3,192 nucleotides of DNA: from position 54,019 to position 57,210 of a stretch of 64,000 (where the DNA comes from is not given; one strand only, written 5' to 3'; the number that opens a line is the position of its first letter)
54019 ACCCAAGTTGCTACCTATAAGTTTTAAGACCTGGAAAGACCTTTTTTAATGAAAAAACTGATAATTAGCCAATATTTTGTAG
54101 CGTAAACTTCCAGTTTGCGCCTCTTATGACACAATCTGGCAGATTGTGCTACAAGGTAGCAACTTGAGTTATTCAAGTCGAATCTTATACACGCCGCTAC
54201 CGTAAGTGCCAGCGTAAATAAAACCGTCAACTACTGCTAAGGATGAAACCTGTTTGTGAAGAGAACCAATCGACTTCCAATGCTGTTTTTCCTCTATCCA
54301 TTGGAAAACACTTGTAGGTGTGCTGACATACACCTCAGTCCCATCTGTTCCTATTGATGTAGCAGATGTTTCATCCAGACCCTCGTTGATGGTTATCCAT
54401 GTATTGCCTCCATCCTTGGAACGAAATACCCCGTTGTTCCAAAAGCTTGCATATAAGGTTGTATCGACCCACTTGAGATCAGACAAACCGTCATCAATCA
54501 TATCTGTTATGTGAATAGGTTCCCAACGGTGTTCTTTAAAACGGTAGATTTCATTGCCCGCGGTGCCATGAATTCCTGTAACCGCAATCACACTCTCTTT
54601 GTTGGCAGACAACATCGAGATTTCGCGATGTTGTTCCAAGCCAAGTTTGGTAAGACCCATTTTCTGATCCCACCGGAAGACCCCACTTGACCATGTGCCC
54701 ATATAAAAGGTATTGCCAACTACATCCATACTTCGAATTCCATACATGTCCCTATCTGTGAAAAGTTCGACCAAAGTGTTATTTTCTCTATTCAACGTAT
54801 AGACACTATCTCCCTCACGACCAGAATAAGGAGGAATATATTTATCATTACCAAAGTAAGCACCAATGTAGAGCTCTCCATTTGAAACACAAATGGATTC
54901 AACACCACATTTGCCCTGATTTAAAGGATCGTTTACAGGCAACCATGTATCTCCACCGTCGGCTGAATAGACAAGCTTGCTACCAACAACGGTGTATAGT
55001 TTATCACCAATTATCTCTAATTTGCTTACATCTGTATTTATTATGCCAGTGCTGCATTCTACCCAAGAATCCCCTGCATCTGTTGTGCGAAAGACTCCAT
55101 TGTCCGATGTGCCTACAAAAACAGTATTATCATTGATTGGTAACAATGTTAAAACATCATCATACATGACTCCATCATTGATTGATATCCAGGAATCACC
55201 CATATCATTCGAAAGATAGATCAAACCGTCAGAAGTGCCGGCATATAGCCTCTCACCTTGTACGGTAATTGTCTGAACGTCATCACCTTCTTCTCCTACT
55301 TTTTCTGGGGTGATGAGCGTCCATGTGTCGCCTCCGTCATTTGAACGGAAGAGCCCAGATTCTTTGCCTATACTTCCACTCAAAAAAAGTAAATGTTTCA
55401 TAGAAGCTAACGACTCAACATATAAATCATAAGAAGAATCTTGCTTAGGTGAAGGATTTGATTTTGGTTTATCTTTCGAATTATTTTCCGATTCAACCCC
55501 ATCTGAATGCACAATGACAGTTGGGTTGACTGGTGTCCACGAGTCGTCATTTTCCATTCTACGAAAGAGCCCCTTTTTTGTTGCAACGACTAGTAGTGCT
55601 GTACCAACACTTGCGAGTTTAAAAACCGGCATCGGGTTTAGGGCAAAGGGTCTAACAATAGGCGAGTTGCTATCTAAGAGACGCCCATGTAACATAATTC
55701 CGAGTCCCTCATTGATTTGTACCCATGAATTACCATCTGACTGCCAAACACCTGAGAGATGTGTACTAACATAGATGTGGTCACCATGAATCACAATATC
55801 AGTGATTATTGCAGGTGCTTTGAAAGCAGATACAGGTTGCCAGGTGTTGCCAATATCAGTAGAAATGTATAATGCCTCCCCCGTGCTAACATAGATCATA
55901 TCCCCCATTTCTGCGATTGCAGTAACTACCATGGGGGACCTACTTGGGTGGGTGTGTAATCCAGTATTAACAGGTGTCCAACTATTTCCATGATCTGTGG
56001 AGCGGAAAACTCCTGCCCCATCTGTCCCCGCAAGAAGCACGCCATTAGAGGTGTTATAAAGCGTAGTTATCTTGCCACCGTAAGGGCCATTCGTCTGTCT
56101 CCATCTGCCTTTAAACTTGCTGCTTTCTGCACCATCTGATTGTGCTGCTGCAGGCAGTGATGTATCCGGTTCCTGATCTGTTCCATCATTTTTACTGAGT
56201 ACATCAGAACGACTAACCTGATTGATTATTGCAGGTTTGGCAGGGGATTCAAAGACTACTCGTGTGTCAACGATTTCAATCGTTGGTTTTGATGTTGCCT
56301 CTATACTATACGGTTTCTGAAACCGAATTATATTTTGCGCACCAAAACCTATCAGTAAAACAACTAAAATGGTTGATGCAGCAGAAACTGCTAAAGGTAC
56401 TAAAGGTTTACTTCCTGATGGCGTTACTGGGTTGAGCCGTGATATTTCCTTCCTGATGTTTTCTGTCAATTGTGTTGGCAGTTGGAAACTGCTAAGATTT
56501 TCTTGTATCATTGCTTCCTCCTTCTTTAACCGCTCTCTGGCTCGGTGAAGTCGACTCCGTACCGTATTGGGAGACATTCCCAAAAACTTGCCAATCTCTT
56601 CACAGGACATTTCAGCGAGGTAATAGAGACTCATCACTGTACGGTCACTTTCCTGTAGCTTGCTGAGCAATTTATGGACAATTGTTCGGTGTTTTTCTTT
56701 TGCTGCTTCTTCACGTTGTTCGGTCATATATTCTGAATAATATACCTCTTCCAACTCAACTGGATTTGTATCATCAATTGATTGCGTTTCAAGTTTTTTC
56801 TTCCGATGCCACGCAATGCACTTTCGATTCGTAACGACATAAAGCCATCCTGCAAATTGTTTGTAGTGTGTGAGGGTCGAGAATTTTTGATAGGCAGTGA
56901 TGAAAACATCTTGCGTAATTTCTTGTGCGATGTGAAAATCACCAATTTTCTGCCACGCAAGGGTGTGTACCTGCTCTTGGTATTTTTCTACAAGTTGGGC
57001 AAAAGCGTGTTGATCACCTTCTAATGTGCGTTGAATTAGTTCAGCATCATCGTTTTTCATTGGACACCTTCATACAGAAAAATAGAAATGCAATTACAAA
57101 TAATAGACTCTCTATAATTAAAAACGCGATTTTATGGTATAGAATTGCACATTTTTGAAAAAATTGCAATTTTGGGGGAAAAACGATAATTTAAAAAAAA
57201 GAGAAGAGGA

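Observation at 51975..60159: Three tandem genes fuse an ECF sigma factor to a TM helix and a periplasmic sensor domain, two with BNR propellers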

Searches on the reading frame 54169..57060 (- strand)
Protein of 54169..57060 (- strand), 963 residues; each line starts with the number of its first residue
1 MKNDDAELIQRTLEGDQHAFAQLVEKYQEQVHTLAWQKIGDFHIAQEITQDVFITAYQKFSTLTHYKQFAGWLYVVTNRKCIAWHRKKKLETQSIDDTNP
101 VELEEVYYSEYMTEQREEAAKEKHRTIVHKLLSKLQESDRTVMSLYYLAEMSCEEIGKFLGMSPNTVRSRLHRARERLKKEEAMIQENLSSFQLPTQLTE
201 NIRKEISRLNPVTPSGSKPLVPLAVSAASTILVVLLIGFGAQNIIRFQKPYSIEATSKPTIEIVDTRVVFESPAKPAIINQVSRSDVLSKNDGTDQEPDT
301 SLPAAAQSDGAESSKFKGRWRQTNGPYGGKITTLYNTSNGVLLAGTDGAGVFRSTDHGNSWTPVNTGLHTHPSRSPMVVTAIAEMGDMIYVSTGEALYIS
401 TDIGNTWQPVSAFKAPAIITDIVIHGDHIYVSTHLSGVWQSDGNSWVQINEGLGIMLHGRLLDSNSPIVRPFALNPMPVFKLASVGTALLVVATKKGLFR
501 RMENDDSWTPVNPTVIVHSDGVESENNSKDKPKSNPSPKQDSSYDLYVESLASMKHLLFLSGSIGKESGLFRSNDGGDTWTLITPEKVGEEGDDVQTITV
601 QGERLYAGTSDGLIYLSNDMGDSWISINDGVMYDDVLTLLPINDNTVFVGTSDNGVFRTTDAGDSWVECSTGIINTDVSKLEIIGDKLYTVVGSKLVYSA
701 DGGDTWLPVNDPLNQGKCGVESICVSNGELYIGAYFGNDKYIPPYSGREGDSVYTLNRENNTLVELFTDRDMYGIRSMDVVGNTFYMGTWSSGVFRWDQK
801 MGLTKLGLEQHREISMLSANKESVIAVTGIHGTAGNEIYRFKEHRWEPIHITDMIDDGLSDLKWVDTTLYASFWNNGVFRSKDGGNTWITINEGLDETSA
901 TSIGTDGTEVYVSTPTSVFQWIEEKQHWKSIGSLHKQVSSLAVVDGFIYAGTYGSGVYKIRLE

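Call 3: search_protein_families(library=pfam, proteins=[window:54169-57060:-], max_evalue=0.01)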
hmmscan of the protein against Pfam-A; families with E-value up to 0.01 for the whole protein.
window:54169-57060:- (963 aa): 13 families
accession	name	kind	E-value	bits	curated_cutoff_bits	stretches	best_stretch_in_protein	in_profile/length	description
PF15902.12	Sortilin-Vps10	-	3.3e-17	62.8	33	3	614-711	3-114/446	Sortilin, neurotensin receptor 3,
PF08281.18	Sigma70_r4_2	-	1.6e-13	50.5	25.7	1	127-178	3-54/54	Sigma-70, region 4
PF04545.22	Sigma70_r4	-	6.3e-12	45.3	24.1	1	131-180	1-50/50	Sigma-70, region 4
PF19755.4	DUF6242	-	1.8e-11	44.8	29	1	558-624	155-217/217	Domain of unknown function (DUF6242)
PF04542.20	Sigma70_r2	-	2.3e-09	37.3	24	1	23-89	1-69/71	Sigma-70 region 2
PF07638.17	Sigma70_ECF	-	9.8e-08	32.5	21.1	1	6-182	5-183/185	ECF sigma factor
PF14870.12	PSII_BNR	-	2e-07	31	27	1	564-667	34-138/303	Photosynthesis system II assembly factor YCF48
PF10647.15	Gmad1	-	0.0001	22.7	20.5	0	644-672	214-242/251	Lipoprotein LpqB beta-propeller domain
PF02012.26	BNR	-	0.00022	21.2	27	0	571-581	1-11/12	BNR/Asp-box repeat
PF24316.1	Tli3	-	0.00023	21.9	27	0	392-412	81-108/129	T6SS Tli3 immunity protein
PF13384.12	HTH_23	-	0.0028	17.8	24.6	1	137-176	4-44/50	Homeodomain-like domain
PF03174.19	CHB_HEX_C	-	0.0061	16.9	23.6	0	693-717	34-59/76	Chitobiase/beta-hexosaminidase C-terminal domain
PF13556.12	HTH_30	-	0.0075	16.5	27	0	146-178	8-40/59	PucR C-terminal helix-turn-helix domain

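Call 4: search_protein_families(library=ncbifam, proteins=[window:54169-57060:-], max_evalue=0.01)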
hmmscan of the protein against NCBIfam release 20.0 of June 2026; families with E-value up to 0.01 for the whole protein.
window:54169-57060:- (963 aa): 99 families (the best 25 are shown)
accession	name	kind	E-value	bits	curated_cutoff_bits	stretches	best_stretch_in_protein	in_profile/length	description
NF045728.1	glycosyl_F510_1955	equivalog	6.8e-31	107.4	175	4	340-450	106-214/246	F510_1955 family glycosylhydrolase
NF007223.0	PRK09641.1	equivalog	2e-30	106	209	1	6-181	6-183/187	RNA polymerase sigma factor SigW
TIGR02937.1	sigma70-ECF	superfamily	2.2e-27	95.7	42.9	1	18-181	1-164/165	sigma-70 family RNA polymerase sigma factor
TIGR02948.1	SigW_bacill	equivalog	2.7e-26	92.8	243.1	1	6-181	6-183/187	RNA polymerase sigma factor SigW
NF008888.0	PRK11922.1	equivalog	4.8e-25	88.5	204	1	3-181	15-195/231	RNA polymerase sigma factor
NF009171.0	PRK12518.1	equivalog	6.3e-25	88.1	208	1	3-180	12-182/191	RNA polymerase sigma factor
NF009166.1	PRK12513.1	equivalog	4.1e-24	85.4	206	1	2-183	6-187/193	RNA polymerase sigma factor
NF058625.1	sigma_PG0214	equivalog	2.1e-23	82.8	130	1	17-182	3-161/170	GFO_1088 family ECF-type sigma factor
TIGR02985.1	Sig70_bacteroi1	subfamily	4.3e-23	82.3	126.4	1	18-181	1-161/162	RNA polymerase sigma-70 factor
NF007225.0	PRK09643.1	equivalog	1.2e-22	80.6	190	1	4-189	13-189/204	RNA polymerase sigma factor SigM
TIGR02950.1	SigM_subfam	subfamily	1.6e-22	80.1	147.95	1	23-181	5-157/159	RNA polymerase sigma factor, SigM family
TIGR02939.1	RpoE_Sigma70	equivalog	1.1e-21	77.7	236.15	1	3-181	5-185/190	RNA polymerase sigma factor RpoE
NF006930.0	PRK09415.1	subfamily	2e-21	76.6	198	1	13-181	11-174/179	RNA polymerase factor sigma C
NF004113.0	PRK05602.1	equivalog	2.1e-21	76.5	208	1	3-181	30-200/211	RNA polymerase sigma factor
TIGR02983.1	SigE-fam_strep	subfamily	6.1e-21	75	141.55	1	16-182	4-158/162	SigE family RNA polymerase sigma factor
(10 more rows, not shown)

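Call 8: find_homologous_proteins(query=window:54169-57060:-, max_evalue=0.00001)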
Query window:54169-57060:- (963 aa): 4329 proteins with E <= 0.00001 among 8000 candidates; the best 120 are listed.
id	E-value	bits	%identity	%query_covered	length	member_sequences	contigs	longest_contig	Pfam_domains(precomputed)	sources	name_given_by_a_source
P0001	0.0e+0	2213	100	100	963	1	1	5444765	PF07638.18,PF14870.13,PF04545.23,PF04542.21,PF08281.19,PF15902.13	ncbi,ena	-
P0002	0.0e+0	1763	80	100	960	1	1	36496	PF07638.18,PF24316.2,PF14870.13,PF04545.23,PF04542.21,PF08281.19,PF15902.13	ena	-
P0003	0.0e+0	1719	79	100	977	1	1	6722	PF07638.18,PF24316.2,PF14870.13,PF04545.23,PF04542.21,PF08281.19,PF15902.13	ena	-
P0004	0.0e+0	1656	76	100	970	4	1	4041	PF07638.18,PF24316.2,PF14870.13,PF04545.23,PF04542.21,PF08281.19,PF15902.13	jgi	-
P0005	0.0e+0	1654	77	100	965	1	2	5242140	PF25852.1,PF07638.18,PF14870.13,PF04545.23,PF04542.21,PF08281.19,PF15902.13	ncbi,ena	-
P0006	0.0e+0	1652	77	100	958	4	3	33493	PF07638.18,PF04545.23,PF04542.21,PF08281.19,PF15902.13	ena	-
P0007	0.0e+0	1651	77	100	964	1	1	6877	PF10647.16,PF25852.1,PF07638.18,PF14870.13,PF04545.23,PF04542.21,PF08281.19,PF15902.13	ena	-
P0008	0.0e+0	1635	76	100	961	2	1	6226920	PF07638.18,PF14870.13,PF04545.23,PF04542.21,PF08281.19,PF15902.13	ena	-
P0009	0.0e+0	1632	74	100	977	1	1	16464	PF07638.18,PF14870.13,PF04545.23,PF04542.21,PF08281.19,PF15902.13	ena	-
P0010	0.0e+0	1625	75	100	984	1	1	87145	PF07638.18,PF24316.2,PF14870.13,PF04545.23,PF04542.21,PF08281.19,PF15902.13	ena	-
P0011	0.0e+0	1615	76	100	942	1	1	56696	PF07638.18,PF14870.13,PF04545.23,PF04542.21,PF08281.19,PF15902.13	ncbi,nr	ncbi:sigma-70 family RNA polymerase sigma factor [Candidatus Poribacteria bacterium]|nr:sigma-70 fam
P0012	0.0e+0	1612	75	100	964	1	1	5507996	PF07638.18,PF14870.13,PF04545.23,PF04542.21,PF08281.19,PF15902.13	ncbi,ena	-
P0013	0.0e+0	1603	74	100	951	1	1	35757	PF07494.18,PF07638.18,PF14870.13,PF04545.23,PF04542.21,PF08281.19,PF15902.13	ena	-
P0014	0.0e+0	1603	75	100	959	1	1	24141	PF07638.18,PF14870.13,PF04545.23,PF04542.21,PF08281.19,PF15902.13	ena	-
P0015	0.0e+0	1593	73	100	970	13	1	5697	PF25852.1,PF07638.18,PF04545.23,PF04542.21,PF08281.19,PF15902.13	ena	-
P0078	2.9e-268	911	71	60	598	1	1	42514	PF25852.1,PF07638.18,PF04545.23,PF04542.21,PF08281.19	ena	-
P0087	2.8e-247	841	70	56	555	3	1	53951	PF07638.18,PF04545.23,PF04542.21,PF08281.19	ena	-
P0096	1.4e-210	720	65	52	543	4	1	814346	PF25852.1,PF07638.18,PF04545.23,PF04542.21,PF08281.19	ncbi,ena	-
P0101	2.8e-201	689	39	100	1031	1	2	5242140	PF25852.1,PF07638.18,PF04545.23,PF04542.21,PF08281.19,PF02012.27,PF15902.13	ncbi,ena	-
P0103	3.6e-198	679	46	76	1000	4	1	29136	PF23366.2,PF25852.1,PF07638.18,PF04545.23,PF04542.21,PF08281.19,PF15902.13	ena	-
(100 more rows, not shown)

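Call 19: search_protein_families(library=pfam, proteins=[P0096, P0087, P0078, P0101, P0103, P0005], max_evalue=0.001)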
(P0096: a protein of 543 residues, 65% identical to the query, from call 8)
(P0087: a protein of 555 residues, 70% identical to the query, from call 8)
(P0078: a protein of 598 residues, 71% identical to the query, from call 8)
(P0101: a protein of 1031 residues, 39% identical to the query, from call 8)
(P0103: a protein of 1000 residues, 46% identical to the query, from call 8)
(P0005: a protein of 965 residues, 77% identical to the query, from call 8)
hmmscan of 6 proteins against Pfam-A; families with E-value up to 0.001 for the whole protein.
P0096 (543 aa): 6 families
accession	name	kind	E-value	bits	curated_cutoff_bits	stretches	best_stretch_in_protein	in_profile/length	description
PF08281.18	Sigma70_r4_2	-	2.8e-16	59.3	25.7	1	127-178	3-54/54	Sigma-70, region 4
PF04545.22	Sigma70_r4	-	2.8e-13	49.6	24.1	1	131-180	1-50/50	Sigma-70, region 4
PF04542.20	Sigma70_r2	-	9e-10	38.7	24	1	23-89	1-69/71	Sigma-70 region 2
PF07638.17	Sigma70_ECF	-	1.7e-08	35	21.1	1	6-182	5-183/185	ECF sigma factor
PF13384.12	HTH_23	-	3.9e-05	23.8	24.6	1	135-174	2-41/50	Homeodomain-like domain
PF15902.12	Sortilin-Vps10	-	0.00019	20.8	33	1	351-418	3-66/446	Sortilin, neurotensin receptor 3,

P0087 (555 aa): 5 families
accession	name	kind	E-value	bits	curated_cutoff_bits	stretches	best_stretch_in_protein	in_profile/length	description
PF08281.18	Sigma70_r4_2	-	1.2e-15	57.3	25.7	1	127-178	3-54/54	Sigma-70, region 4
PF04545.22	Sigma70_r4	-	5.6e-13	48.6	24.1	1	131-180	1-50/50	Sigma-70, region 4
PF04542.20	Sigma70_r2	-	9.7e-11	41.8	24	1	23-89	1-69/71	Sigma-70 region 2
PF07638.17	Sigma70_ECF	-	2.1e-09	38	21.1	1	6-182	5-183/185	ECF sigma factor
PF13384.12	HTH_23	-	0.00016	21.8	24.6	1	145-176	12-44/50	Homeodomain-like domain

P0078 (598 aa): 6 families
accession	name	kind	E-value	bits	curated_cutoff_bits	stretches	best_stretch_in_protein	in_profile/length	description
PF04545.22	Sigma70_r4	-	9.7e-14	51.1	24.1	1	131-180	1-50/50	Sigma-70, region 4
PF08281.18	Sigma70_r4_2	-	1.6e-13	50.5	25.7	1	127-178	3-54/54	Sigma-70, region 4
PF07638.17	Sigma70_ECF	-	4.3e-11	43.5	21.1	1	6-182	5-183/185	ECF sigma factor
PF04542.20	Sigma70_r2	-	5.2e-11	42.6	24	1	23-89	1-69/71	Sigma-70 region 2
PF15902.12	Sortilin-Vps10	-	2.7e-07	30.2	33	1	351-412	3-62/446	Sortilin, neurotensin receptor 3,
PF13384.12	HTH_23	-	0.00018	21.7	24.6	1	142-174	10-41/50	Homeodomain-like domain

P0101 (1031 aa): 8 families
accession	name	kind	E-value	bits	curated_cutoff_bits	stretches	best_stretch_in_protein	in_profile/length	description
PF15902.12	Sortilin-Vps10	-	1.7e-14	53.9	33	1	653-757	2-121/446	Sortilin, neurotensin receptor 3,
PF08281.18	Sigma70_r4_2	-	4.7e-14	52.2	25.7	1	127-178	3-54/54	Sigma-70, region 4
PF02012.26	BNR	-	1.1e-12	46.4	27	0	696-706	1-11/12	BNR/Asp-box repeat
PF04545.22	Sigma70_r4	-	1.9e-10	40.5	24.1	1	131-180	1-50/50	Sigma-70, region 4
PF04542.20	Sigma70_r2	-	4.4e-10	39.6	24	1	23-89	1-69/71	Sigma-70 region 2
PF19755.4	DUF6242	-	5e-10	40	29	0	672-745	142-217/217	Domain of unknown function (DUF6242)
PF07638.17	Sigma70_ECF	-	2.5e-07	31.2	21.1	1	6-182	5-183/185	ECF sigma factor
PF04297.20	UPF0122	-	9.3e-05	23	22.7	1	129-208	15-90/101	Putative helix-turn-helix protein, YlxM / p13 like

P0103 (1000 aa): 10 families
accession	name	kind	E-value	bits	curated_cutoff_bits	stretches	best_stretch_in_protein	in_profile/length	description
PF08281.18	Sigma70_r4_2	-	1e-13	51.2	25.7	1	127-178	3-54/54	Sigma-70, region 4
PF04545.22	Sigma70_r4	-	1.7e-12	47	24.1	1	131-180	1-50/50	Sigma-70, region 4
PF04542.20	Sigma70_r2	-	1.5e-10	41.1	24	1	23-89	1-69/71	Sigma-70 region 2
PF15902.12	Sortilin-Vps10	-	1.5e-09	37.6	33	0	634-686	3-59/446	Sortilin, neurotensin receptor 3,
PF07638.17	Sigma70_ECF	-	3.6e-09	37.2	21.1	1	6-182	5-183/185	ECF sigma factor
PF19755.4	DUF6242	-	3.7e-09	37.2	29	0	621-684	151-217/217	Domain of unknown function (DUF6242)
PF23366.1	Beta-prop_HVO_0234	-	1.3e-06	28.7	27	1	391-495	105-193/274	HVO_0234-like, beta propeller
PF14870.12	PSII_BNR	-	2.5e-05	24.1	27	0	869-967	38-141/303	Photosynthesis system II assembly factor YCF48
PF02012.26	BNR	-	4.9e-05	23.1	27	0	635-645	1-11/12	BNR/Asp-box repeat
PF13384.12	HTH_23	-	0.00013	22.1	24.6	1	142-174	10-41/50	Homeodomain-like domain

P0005 (965 aa): 9 families
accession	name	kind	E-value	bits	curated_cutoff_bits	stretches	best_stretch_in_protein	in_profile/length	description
PF08281.18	Sigma70_r4_2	-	9.8e-16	57.6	25.7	1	127-178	3-54/54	Sigma-70, region 4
PF15902.12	Sortilin-Vps10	-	1.4e-15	57.5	33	2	351-414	3-64/446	Sortilin, neurotensin receptor 3,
PF04545.22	Sigma70_r4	-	3.7e-13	49.2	24.1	1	131-180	1-50/50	Sigma-70, region 4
PF19755.4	DUF6242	-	2.1e-12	47.8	29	0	557-625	153-217/217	Domain of unknown function (DUF6242)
PF04542.20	Sigma70_r2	-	2.6e-10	40.4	24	1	23-89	1-69/71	Sigma-70 region 2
PF07638.17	Sigma70_ECF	-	1.3e-08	35.4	21.1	1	6-182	5-183/185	ECF sigma factor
PF14870.12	PSII_BNR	-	2.5e-08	34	27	0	565-668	34-138/303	Photosynthesis system II assembly factor YCF48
PF13384.12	HTH_23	-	0.0001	22.5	24.6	1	135-174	2-41/50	Homeodomain-like domain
PF02012.26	BNR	-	0.0003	20.7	27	0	877-887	1-11/12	BNR/Asp-box repeat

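Call 21: find_encoding_contigs(protein=P0001, flank=10000, max_places=3)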
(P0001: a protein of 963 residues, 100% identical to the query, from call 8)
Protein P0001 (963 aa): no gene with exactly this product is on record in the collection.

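Call 22: find_encoding_contigs(protein=P0005, flank=10000, max_places=3)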
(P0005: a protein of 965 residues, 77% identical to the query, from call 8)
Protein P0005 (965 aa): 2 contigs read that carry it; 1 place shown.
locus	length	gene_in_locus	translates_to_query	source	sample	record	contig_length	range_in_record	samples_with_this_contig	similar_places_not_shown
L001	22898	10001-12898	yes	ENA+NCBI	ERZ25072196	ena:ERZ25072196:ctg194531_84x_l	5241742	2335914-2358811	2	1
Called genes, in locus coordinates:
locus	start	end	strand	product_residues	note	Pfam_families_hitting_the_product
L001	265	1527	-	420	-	PF05656:DUF805, PF00528:BPD_transp_1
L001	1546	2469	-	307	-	PF12849:PBP_like_2, PF12727:PBP_like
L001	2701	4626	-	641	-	PF16656:Pur_ac_phosph_N (faint)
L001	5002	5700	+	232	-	PF00754:F5_F8_type_C (faint)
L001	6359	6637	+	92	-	-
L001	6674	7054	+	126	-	-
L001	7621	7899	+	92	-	-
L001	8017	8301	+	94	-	-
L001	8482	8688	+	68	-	-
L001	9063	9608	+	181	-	-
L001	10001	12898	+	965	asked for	PF04542:Sigma70_r2, PF07638:Sigma70_ECF, PF15902:Sortilin-Vps10 (faint), PF04545:Sigma70_r4, PF08281:Sigma70_r4_2, PF25852:DUF6242_C (faint), PF14870:PSII_BNR (faint)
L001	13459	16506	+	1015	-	PF04542:Sigma70_r2, PF07638:Sigma70_ECF, PF08281:Sigma70_r4_2, PF04545:Sigma70_r4, PF25852:DUF6242_C (faint), PF15902:Sortilin-Vps10 (faint)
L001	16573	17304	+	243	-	-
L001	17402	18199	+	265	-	-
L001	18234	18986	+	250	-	-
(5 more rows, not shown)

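Call 45: predict_structure(alignment_id=A3)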
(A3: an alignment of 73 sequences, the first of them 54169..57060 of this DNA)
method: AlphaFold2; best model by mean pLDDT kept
length: 963 residues; sequences in the alignment: 73
mean_pLDDT: 70.1   pTM: 0.59
mean pLDDT of the five models: 70.1, 66.7, 64.9, 63.8, 55.6
residues with pLDDT >= 90: 174; 70-90: 461; 50-70: 99; < 50: 229
segments of 3 or more residues with pLDDT < 50: 89-128, 185-316, 369-375, 467-473, 519-544, 712-717, 738-748
pLDDT, mean of each block of 10 residues (from residue 1): 69 76 81 81 78 74 63 78 63 31 35 40 46 66 67 74 79 74 47 37 39 30 27 28 26 27 24 26 24 28 26 47 77 92 85 86 64 56 91 83 86 73 89 89 85 80 59 65 86 87 86 63 25 29 64 90 85 88 76 80 89 87 84 81 92 85 84 79 90 82 82 54 88 66 43 86 83 86 90 89 88 85 85 74 84 69 88 90 82 89 89 92 91 87 91 88 80
secondary structure, 60 per line:
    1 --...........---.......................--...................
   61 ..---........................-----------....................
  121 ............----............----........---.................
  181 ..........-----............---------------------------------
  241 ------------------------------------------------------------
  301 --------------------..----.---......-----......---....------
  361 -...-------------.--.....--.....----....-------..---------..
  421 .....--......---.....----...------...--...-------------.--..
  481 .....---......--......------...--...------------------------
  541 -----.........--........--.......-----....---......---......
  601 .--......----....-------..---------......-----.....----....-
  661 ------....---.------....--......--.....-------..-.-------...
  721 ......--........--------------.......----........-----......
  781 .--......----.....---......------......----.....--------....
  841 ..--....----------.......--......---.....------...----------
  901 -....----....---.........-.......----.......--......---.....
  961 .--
elements in order (helices of 4 or more, strands of 3 or more residues): H3-13 H17-39 H42-62 H66-89 H101-132 H137-148 H153-160 H164-190 H196-207 E331-336 E342-347 E351-354 E362-364 E381-385 E388-392 E397-400 E419-425 E428-433 E437-441 E446-448 E455-457 E460-462 E479-485 E489-494 E497-502 E509-511 E514-516 E546-554 E557-564 E567-573 E579-582 H586-591 E595-601 E604-609 E614-617 E636-641 E647-651 E656-659 E667-670 E681-684 E687-692 E695-699 E718-726 E729-736 E751-757 E762-769 E775-781 E784-789 E794-798 E802-807 E814-819 E824-828 E837-842 E845-848 E859-865 E868-873 E877-881 E888-890 E902-905 E910-913 E917-922 E927-933 E938-944 E947-952 E956-961
